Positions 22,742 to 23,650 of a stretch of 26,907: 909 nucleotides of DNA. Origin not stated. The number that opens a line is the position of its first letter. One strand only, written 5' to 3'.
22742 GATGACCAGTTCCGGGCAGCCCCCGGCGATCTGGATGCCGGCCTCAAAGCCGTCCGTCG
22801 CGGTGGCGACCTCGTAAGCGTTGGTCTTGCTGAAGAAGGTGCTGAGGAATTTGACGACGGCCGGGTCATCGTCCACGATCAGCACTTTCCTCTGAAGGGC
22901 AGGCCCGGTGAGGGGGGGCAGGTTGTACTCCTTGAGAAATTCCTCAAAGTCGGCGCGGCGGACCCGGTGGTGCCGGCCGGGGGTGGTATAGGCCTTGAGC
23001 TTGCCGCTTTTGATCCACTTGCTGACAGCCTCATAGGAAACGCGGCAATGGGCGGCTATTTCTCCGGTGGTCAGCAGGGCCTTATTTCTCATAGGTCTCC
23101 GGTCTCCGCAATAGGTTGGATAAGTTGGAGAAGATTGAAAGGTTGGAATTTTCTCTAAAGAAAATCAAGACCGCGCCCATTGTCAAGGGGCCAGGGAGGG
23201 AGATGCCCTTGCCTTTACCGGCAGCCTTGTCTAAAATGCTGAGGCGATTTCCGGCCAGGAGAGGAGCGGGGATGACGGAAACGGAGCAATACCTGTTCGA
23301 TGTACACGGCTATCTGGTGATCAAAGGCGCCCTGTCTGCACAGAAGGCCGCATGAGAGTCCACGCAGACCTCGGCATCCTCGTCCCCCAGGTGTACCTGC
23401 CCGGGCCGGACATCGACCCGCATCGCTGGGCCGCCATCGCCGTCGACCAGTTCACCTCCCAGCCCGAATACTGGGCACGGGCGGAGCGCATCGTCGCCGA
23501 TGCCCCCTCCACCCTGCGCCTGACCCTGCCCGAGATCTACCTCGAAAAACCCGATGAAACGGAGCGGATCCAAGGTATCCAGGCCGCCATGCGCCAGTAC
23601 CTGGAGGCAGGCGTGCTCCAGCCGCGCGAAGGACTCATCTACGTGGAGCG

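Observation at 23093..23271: Iteron-like 4 x 9-bp tandem array plus 18-bp palindrome in the divergent promoter next to the HTH-REC gene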

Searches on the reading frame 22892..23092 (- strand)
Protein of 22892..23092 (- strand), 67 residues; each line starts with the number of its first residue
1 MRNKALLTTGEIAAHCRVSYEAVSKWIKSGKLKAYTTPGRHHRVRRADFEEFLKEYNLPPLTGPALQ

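Call 26: search_solved_structures(query=window:22892-23092:-, max_evalue=10, show_alignments=3)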
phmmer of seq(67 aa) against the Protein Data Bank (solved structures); distinct sequences matched with E-value up to 10: 4.
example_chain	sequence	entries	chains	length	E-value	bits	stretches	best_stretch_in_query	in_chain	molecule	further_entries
6ama_A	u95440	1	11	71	2.9e-06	30.5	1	5-53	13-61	Putative DNA-binding protein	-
6amk_A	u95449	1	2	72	3.3e-06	30.4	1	5-51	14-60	Putative DNA-binding protein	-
8jbs_A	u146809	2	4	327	0.018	18.6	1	7-45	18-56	Putative cobalamin binding protein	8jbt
4j2n_A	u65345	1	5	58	0.81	13.4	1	12-54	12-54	Gp37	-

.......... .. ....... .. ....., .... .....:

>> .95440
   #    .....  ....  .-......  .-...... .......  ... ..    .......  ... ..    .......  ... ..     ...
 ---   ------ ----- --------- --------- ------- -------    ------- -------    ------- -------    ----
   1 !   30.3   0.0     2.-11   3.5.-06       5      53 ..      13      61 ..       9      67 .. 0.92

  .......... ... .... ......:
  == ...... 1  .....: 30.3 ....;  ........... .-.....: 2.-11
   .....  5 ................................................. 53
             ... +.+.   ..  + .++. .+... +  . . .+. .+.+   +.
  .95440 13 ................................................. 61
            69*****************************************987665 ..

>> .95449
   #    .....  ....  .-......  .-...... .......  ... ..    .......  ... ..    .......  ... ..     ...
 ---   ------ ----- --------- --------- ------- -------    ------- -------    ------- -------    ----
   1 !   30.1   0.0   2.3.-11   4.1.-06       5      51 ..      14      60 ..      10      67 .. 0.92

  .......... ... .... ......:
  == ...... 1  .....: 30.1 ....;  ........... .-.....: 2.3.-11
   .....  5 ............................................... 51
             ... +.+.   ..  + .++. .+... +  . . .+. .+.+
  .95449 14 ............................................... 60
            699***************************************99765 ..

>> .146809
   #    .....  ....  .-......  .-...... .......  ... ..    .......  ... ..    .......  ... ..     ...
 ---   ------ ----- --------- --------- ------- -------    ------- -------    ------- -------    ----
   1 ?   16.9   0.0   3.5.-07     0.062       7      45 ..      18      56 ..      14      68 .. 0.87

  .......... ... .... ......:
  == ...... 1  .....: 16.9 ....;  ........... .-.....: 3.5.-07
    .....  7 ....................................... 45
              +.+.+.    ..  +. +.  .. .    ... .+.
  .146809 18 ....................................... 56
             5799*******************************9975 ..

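Call 44: predict_structure(protein=window:22895-23092:-)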
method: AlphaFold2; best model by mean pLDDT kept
length: 66 residues; sequences in the alignment: 1
mean_pLDDT: 80.4   pTM: 0.65
mean pLDDT of the five models: 80.4, 80.0, 79.9, 77.4, 75.7
residues with pLDDT >= 90: 5; 70-90: 48; 50-70: 9; < 50: 4
segments of 3 or more residues with pLDDT < 50: 1-3
pLDDT, mean of each block of 10 residues (from residue 1): 69 89 90 76 86 86 58
secondary structure, 60 per line:
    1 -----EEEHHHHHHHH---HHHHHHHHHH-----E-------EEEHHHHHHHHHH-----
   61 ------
elements in order: E6-8 H9-16 H20-29 E43-45 H46-55

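Call 46: fold_search(model_id=the predicted structure, library=pdb)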
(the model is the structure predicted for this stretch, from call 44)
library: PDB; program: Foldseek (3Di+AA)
matches with E <= 10: 1001; with E <= 0.001: 0
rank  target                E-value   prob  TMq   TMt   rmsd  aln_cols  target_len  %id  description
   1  6ama_B                1.2e-03  1.00  0.68  0.80   1.8        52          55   38  Structure of S. coelicolor/S. venezuelae BldC-smeA-ssfA complex to 3.09 Angstrom (released 2018-03-28)
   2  6ama_P                1.3e-03  1.00  0.65  0.75   3.1        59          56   36  Structure of S. coelicolor/S. venezuelae BldC-smeA-ssfA complex to 3.09 Angstrom (released 2018-03-28)
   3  6ama_Y                2.5e-03  1.00  0.68  0.78   3.1        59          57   34  Structure of S. coelicolor/S. venezuelae BldC-smeA-ssfA complex to 3.09 Angstrom (released 2018-03-28)
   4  6ama_H                5.9e-03  1.00  0.64  0.75   3.0        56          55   38  Structure of S. coelicolor/S. venezuelae BldC-smeA-ssfA complex to 3.09 Angstrom (released 2018-03-28)
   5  6amk_B                6.3e-03  1.00  0.69  0.87   1.3        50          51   38  Structure of Streptomyces venezuelae BldC-whiI opt complex (released 2018-03-28)
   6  6amk_A                1.0e-02  1.00  0.63  0.78   2.0        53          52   38  Structure of Streptomyces venezuelae BldC-whiI opt complex (released 2018-03-28)
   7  6ama_A                1.0e-02  1.00  0.64  0.76   3.1        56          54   38  Structure of S. coelicolor/S. venezuelae BldC-smeA-ssfA complex to 3.09 Angstrom (released 2018-03-28)
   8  2zhh                  1.7e-02  0.99  0.54  0.32   6.7        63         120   24  Crystal structure of SoxR (released 2008-03-25)
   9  4j2n_C                3.3e-02  1.00  0.64  0.74   3.3        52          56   31  Crystal Structure of mycobacteriophage Pukovnik Xis (released 2013-10-23)
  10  2zhg_A                3.5e-02  0.99  0.55  0.32   6.6        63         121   24  Crystal structure of SoxR in complex with DNA (released 2008-03-25)
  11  4j2n_A                4.9e-02  1.00  0.62  0.75   1.6        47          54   32  Crystal Structure of mycobacteriophage Pukovnik Xis (released 2013-10-23)
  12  5i44_A                5.6e-02  1.00  0.64  0.63   2.1        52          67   25  Structure of RacA-DNA complex; P21 form (released 2016-05-04)
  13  5c8f                  5.6e-02  0.99  0.60  0.17   4.4        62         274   26  Crystal structure of light-exposed full-length Thermus thermophilus CarH bound to cobalamin (released 2015-09-30)
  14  5i44_G                6.8e-02  0.98  0.59  0.58   6.2        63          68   17  Structure of RacA-DNA complex; P21 form (released 2016-05-04)
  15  5d90_C                6.8e-02  0.96  0.51  0.29   4.8        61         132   18  Crystal structure of HiNmlR, a MerR family regulator lacking the sensor domain, bound to promoter DNA (released 2016-06-29)
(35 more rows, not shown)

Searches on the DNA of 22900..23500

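Call 37: search_rna_families(source=window, start=22900, end=23500, threshold=evalue, max_evalue=1)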
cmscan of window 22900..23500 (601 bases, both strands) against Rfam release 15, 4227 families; matches with E-value up to 1: 1.
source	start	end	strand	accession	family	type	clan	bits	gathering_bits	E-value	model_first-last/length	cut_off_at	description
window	23092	23173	+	RF01866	ceN33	Gene; snRNA; snoRNA; CD-box;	-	20.5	75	0.075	1-118/118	no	C. elegans snoRNA ceN33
